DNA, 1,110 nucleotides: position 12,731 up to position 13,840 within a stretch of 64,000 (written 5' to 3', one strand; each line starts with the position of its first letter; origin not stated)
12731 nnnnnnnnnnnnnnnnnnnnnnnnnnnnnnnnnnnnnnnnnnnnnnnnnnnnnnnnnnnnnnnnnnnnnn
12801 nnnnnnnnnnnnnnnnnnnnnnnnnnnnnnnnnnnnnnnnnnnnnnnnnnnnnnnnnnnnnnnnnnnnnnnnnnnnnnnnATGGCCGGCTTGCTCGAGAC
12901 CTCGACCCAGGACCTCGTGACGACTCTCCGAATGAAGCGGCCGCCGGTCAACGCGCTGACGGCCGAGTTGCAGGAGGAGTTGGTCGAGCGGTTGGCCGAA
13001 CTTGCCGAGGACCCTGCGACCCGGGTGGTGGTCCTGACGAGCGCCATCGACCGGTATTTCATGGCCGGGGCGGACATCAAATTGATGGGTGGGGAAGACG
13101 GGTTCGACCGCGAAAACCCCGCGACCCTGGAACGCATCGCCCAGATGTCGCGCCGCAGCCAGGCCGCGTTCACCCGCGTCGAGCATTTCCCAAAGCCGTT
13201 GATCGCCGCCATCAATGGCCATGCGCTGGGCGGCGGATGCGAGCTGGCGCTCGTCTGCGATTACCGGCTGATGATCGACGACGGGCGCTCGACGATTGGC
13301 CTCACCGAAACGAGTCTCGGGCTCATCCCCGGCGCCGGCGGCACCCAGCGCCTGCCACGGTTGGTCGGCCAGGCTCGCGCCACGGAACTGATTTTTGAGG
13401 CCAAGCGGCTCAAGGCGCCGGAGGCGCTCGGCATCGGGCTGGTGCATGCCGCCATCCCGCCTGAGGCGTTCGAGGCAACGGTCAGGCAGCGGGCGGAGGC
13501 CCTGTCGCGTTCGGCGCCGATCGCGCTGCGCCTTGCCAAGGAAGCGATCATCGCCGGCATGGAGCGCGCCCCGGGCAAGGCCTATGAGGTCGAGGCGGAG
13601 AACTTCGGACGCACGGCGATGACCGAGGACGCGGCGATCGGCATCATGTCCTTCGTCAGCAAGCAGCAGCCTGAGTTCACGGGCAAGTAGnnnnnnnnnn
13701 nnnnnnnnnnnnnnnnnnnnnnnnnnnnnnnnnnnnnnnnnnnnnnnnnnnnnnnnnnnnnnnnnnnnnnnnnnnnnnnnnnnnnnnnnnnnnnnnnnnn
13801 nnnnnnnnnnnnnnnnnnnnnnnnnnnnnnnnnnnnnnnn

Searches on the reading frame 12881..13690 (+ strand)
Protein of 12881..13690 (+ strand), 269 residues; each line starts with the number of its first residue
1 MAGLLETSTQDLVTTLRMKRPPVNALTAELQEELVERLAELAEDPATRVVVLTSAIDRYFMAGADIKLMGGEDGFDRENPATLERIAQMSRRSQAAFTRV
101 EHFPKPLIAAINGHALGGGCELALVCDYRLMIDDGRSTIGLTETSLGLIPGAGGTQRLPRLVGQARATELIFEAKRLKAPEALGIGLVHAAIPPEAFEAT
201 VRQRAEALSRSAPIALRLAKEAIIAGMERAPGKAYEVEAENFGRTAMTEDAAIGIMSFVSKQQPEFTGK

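Call 49: search_protein_families(library=pfam, proteins=[window:12881-13690:+], max_evalue=0.00001)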
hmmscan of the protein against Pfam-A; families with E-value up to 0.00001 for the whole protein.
window:12881-13690:+ (269 aa): 2 families
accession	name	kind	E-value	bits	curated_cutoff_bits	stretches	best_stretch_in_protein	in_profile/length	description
PF00378.25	ECH_1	-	9.2e-60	202.5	27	1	11-268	4-250/251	Enoyl-CoA hydratase/isomerase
PF16113.10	ECH_2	-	3.4e-25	89.7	27.2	1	19-206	7-186/335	Enoyl-CoA hydratase/isomerase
